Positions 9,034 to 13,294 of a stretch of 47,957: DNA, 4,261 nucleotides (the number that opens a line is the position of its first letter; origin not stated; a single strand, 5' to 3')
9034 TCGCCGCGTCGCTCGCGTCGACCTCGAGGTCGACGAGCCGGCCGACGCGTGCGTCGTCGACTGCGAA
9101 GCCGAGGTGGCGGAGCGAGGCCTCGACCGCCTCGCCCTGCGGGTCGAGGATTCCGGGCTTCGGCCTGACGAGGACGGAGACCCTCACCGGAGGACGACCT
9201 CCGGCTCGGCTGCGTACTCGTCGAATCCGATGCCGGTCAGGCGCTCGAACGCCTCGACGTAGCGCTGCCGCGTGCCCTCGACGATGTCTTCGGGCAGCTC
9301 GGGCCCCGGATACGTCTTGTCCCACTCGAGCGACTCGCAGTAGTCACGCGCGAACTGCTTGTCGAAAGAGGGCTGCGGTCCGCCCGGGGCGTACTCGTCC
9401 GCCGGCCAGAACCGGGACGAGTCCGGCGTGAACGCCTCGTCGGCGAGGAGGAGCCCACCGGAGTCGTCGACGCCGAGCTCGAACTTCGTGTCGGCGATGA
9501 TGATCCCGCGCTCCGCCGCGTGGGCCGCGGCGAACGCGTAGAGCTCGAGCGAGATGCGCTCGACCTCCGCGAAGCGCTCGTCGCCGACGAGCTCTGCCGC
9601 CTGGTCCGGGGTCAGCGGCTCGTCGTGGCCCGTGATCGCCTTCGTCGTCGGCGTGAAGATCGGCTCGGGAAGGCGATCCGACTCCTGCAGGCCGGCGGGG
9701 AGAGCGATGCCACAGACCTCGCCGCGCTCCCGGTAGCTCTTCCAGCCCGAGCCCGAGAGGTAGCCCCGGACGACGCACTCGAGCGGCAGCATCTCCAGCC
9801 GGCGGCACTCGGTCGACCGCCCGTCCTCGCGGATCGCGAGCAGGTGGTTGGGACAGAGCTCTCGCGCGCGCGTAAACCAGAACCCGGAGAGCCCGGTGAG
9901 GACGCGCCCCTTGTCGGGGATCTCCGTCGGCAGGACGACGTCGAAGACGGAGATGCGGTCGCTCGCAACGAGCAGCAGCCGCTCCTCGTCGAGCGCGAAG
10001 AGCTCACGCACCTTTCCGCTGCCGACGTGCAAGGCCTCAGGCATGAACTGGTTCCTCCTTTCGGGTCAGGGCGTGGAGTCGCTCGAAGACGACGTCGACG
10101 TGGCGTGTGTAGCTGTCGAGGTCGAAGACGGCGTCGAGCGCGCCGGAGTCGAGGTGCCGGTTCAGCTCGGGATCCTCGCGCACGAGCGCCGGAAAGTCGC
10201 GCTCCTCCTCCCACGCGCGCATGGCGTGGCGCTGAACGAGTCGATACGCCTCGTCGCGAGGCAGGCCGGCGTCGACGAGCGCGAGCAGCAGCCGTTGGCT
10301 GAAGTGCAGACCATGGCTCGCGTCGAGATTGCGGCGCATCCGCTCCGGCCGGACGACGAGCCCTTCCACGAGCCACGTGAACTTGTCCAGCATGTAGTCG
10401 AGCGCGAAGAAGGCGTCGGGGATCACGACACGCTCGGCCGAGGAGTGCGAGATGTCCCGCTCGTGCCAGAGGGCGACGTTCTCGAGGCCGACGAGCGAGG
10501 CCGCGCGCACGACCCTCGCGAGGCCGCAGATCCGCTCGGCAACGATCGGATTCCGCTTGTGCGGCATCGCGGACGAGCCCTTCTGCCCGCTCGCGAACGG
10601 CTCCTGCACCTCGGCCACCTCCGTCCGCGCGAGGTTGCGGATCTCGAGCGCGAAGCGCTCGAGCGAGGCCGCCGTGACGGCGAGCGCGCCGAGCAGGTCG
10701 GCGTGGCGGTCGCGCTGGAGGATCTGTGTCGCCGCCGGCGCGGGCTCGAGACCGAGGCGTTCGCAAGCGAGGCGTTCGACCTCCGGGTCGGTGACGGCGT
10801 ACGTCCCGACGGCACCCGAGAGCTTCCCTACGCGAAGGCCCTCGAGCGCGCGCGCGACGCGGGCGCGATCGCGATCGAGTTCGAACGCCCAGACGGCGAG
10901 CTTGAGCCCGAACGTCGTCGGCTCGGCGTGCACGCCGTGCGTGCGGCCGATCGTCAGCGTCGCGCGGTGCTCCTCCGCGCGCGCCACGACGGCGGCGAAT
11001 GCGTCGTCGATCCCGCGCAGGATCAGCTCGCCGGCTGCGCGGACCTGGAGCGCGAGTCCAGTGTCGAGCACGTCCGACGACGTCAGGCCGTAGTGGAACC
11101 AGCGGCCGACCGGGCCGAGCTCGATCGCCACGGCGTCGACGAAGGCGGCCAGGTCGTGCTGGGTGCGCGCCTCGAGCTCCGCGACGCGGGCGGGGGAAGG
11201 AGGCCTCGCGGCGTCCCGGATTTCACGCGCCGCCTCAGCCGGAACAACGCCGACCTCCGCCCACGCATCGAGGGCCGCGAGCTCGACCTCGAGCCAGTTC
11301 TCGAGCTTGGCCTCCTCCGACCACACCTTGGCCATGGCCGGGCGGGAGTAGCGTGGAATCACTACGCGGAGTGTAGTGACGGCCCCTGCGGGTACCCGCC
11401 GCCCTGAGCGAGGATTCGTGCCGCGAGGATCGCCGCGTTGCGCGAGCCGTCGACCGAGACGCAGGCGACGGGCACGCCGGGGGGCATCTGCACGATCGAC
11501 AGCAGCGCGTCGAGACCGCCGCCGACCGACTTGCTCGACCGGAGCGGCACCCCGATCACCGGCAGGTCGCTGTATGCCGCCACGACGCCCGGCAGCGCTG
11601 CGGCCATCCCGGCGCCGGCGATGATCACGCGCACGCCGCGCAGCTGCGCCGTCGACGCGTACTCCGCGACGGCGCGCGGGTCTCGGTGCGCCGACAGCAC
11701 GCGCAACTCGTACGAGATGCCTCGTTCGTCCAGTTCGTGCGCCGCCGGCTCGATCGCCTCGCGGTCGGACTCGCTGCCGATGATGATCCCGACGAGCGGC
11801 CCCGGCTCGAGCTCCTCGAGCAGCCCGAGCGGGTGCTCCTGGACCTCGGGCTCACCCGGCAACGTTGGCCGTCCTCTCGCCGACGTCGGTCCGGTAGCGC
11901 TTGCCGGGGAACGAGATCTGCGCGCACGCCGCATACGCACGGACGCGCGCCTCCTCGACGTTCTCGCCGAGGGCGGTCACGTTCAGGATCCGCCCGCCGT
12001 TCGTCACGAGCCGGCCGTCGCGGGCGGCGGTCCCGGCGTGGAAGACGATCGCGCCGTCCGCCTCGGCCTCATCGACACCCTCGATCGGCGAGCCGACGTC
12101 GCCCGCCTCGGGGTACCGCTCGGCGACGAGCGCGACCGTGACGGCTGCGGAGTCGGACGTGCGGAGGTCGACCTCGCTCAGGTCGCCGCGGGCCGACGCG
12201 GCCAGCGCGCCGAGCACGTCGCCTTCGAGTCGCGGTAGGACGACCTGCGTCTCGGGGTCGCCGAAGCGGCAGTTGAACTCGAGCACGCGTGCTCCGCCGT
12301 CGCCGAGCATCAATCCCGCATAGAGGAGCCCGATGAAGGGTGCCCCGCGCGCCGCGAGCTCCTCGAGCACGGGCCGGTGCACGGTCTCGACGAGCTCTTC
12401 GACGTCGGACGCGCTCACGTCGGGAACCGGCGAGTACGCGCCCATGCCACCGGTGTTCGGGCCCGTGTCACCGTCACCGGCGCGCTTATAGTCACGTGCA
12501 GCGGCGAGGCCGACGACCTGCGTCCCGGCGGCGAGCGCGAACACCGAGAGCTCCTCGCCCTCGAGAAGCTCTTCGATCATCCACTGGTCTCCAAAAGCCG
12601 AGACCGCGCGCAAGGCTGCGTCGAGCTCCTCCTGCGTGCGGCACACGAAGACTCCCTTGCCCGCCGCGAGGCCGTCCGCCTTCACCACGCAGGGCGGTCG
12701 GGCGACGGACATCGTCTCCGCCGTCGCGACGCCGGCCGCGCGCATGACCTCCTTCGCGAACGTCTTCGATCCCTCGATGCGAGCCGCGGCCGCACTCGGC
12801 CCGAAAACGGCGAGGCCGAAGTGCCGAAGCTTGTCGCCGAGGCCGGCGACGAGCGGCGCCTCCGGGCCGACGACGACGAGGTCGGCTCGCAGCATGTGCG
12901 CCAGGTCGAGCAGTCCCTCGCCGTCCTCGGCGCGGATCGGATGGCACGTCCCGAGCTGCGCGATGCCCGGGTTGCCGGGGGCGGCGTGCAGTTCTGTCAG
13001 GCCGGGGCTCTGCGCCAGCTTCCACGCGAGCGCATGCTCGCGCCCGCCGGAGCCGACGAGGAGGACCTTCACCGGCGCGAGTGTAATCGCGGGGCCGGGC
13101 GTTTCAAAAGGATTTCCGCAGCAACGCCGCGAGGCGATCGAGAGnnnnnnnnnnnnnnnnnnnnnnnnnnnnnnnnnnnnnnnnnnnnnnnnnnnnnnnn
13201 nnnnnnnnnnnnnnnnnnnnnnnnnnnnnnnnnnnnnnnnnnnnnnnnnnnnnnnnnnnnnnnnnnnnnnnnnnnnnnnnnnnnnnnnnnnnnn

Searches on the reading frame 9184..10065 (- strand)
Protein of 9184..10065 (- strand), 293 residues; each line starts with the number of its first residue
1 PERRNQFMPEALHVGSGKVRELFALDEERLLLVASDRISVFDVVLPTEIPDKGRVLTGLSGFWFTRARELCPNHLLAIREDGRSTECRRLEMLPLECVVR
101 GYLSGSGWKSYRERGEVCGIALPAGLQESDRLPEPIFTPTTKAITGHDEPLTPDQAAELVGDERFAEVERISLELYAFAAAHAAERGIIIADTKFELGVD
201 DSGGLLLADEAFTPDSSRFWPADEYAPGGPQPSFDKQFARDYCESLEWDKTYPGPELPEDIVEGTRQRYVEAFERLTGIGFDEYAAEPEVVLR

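Call 11: search_protein_families(library=pfam, proteins=[window:9184-10065:-], max_evalue=0.001)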
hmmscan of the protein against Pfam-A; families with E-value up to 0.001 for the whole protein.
window:9184-10065:- (293 aa): 1 family
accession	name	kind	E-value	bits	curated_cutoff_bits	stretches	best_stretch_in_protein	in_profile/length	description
PF01259.24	SAICAR_synt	-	3.4e-71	240.1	20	1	15-251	3-229/233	SAICAR synthetase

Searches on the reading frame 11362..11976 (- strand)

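Call 11: search_protein_families(library=pfam, proteins=[window:11362-11976:-], max_evalue=0.001)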
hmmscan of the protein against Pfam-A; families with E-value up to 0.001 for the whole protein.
window:11362-11976:- (204 aa): 1 family
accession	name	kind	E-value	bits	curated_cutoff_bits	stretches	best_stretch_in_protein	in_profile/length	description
PF00731.26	AIRC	-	7.3e-51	172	30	1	62-191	2-129/148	AIR carboxylase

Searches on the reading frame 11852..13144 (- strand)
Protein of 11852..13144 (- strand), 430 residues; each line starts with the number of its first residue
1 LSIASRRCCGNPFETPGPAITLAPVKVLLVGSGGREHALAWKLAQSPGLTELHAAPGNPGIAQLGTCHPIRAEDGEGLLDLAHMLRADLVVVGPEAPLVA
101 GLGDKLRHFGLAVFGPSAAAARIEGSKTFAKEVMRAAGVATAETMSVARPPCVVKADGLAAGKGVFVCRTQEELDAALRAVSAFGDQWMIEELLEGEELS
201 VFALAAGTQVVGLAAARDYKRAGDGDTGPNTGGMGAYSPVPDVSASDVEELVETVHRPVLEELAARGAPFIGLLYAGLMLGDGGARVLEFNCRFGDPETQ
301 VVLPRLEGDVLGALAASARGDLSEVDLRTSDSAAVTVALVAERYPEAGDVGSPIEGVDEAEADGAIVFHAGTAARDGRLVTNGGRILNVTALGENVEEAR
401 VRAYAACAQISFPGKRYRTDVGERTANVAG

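Call 11: search_protein_families(library=pfam, proteins=[window:11852-13144:-], max_evalue=0.001)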
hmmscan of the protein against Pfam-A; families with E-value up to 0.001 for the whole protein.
window:11852-13144:- (430 aa): 6 families
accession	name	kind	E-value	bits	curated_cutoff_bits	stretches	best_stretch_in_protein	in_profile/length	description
PF01071.24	GARS_A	-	4.6e-55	186.9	27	1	126-299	2-194/194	Phosphoribosylglycinamide synthetase, ATP-grasp (A) domain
PF02844.21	GARS_N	-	1.5e-35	122.4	29.5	1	26-124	2-100/100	Phosphoribosylglycinamide synthetase, N domain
PF02843.22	GARS_C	-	1.5e-28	99.4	34.8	1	334-424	1-92/92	Phosphoribosylglycinamide synthetase, C domain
PF02655.19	ATP-grasp_3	-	1.4e-07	32.1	23.2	1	141-295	23-158/160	ATP-grasp domain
PF07478.18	Dala_Dala_lig_C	-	0.00018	21.5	24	1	142-211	29-98/204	D-ala D-ala ligase C-terminus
PF02222.28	ATP-grasp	-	0.00055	20.1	27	1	148-201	29-84/179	ATP-grasp domain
